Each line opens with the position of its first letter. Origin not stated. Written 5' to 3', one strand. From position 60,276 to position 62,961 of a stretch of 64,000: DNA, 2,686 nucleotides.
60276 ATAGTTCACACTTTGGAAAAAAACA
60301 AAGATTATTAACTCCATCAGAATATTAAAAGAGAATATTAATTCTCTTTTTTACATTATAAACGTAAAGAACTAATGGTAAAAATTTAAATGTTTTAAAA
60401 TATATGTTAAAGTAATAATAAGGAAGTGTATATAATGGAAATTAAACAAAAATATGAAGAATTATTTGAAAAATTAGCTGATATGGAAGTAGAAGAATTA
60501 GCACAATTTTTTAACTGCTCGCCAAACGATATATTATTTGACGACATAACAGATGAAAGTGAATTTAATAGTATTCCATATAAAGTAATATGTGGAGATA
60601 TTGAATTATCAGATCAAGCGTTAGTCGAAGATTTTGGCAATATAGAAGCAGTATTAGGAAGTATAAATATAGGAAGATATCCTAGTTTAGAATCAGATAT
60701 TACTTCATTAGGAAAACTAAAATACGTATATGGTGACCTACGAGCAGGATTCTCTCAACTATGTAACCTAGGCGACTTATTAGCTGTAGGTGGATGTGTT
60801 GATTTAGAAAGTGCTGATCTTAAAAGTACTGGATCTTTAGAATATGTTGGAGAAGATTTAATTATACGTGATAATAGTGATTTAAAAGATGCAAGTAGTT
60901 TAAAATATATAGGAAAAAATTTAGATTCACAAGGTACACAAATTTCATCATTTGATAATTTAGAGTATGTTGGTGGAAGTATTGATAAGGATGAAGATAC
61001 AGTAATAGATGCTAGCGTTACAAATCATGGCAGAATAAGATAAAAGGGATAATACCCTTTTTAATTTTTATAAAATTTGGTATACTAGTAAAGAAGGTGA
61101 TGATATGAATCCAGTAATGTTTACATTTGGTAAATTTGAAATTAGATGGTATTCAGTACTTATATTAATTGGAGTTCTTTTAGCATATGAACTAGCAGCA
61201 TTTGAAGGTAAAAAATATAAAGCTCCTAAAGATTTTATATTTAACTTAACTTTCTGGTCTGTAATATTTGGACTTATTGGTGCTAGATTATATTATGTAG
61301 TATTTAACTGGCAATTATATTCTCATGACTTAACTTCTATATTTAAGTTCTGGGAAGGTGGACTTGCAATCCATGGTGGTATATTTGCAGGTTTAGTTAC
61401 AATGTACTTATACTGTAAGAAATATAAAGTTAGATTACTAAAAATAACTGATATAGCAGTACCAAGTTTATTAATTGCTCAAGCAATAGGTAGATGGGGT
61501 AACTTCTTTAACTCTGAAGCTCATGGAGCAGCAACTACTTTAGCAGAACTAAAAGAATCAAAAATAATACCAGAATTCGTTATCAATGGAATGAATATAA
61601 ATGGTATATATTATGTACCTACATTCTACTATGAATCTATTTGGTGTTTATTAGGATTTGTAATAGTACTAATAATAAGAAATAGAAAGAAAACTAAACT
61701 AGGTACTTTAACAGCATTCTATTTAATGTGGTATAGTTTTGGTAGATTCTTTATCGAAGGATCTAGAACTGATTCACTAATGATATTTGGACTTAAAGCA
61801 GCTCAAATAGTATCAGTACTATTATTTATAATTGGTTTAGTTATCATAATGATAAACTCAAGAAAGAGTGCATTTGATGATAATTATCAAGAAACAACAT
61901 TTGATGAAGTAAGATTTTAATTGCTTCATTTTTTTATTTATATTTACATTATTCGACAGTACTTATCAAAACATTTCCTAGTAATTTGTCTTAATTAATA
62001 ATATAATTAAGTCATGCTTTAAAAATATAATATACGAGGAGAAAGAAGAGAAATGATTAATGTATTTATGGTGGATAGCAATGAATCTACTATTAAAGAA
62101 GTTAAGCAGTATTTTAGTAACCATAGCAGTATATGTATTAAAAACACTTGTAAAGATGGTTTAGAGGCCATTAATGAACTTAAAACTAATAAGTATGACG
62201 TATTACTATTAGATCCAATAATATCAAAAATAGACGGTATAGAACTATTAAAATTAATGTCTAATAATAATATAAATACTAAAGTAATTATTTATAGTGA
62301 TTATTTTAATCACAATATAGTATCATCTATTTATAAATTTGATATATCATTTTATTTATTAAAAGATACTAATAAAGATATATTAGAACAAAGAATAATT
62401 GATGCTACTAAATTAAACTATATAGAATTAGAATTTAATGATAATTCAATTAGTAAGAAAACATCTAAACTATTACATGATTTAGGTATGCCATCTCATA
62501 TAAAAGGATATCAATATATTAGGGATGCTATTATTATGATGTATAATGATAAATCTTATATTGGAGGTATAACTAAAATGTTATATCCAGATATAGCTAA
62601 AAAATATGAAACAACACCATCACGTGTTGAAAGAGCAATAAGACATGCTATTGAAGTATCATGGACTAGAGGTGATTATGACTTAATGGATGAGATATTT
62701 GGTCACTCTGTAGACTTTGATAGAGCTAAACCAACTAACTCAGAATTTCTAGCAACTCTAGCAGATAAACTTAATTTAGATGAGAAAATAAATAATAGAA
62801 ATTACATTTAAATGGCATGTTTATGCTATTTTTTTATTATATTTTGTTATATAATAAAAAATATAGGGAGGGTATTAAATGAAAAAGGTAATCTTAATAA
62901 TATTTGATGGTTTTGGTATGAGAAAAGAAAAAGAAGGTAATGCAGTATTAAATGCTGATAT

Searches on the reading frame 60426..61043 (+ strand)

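Call 20: search_protein_families(library=pfam, proteins=[window:60426-61043:+], max_evalue=0.001)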
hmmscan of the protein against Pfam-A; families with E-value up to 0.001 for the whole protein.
window:60426-61043:+ (205 aa): 1 family
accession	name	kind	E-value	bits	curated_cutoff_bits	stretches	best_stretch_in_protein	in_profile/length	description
PF01030.30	Recep_L_domain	-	0.0002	21.9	21.8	0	62-104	14-58/112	Receptor L domain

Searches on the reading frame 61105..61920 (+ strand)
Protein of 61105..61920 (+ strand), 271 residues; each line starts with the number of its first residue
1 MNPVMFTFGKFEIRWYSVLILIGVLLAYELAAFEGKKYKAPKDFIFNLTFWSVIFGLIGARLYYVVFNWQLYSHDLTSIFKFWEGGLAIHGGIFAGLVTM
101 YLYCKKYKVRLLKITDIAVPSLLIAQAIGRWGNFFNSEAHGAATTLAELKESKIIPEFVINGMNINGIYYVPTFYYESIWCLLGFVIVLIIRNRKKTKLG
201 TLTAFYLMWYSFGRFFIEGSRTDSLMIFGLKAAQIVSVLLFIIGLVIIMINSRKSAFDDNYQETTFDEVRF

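Call 20: search_protein_families(library=pfam, proteins=[window:61105-61920:+], max_evalue=0.001)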
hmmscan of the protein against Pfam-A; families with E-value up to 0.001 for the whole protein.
window:61105-61920:+ (271 aa): 1 family
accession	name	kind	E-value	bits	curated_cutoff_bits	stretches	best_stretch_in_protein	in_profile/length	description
PF01790.23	LGT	-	9e-74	248.2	24.9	1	3-249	1-239/240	Prolipoprotein diacylglyceryl transferase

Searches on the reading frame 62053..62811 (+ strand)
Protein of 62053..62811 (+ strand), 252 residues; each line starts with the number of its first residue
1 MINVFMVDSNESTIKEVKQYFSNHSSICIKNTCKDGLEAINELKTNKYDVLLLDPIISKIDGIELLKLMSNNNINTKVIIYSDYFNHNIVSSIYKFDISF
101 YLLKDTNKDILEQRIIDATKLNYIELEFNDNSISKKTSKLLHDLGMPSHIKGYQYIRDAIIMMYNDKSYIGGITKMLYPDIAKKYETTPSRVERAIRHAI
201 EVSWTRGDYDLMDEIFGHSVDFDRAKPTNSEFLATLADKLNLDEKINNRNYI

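Call 20: search_protein_families(library=pfam, proteins=[window:62053-62811:+], max_evalue=0.001)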
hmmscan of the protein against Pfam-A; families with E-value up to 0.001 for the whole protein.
window:62053-62811:+ (252 aa): 2 families
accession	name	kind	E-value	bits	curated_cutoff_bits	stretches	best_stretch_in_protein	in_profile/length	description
PF08769.17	Spo0A_C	-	3e-41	140.1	25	1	138-240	2-104/104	Sporulation initiation factor Spo0A C terminal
PF00072.30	Response_reg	-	5.3e-16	59.2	30.2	1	4-115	1-110/111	Response regulator receiver domain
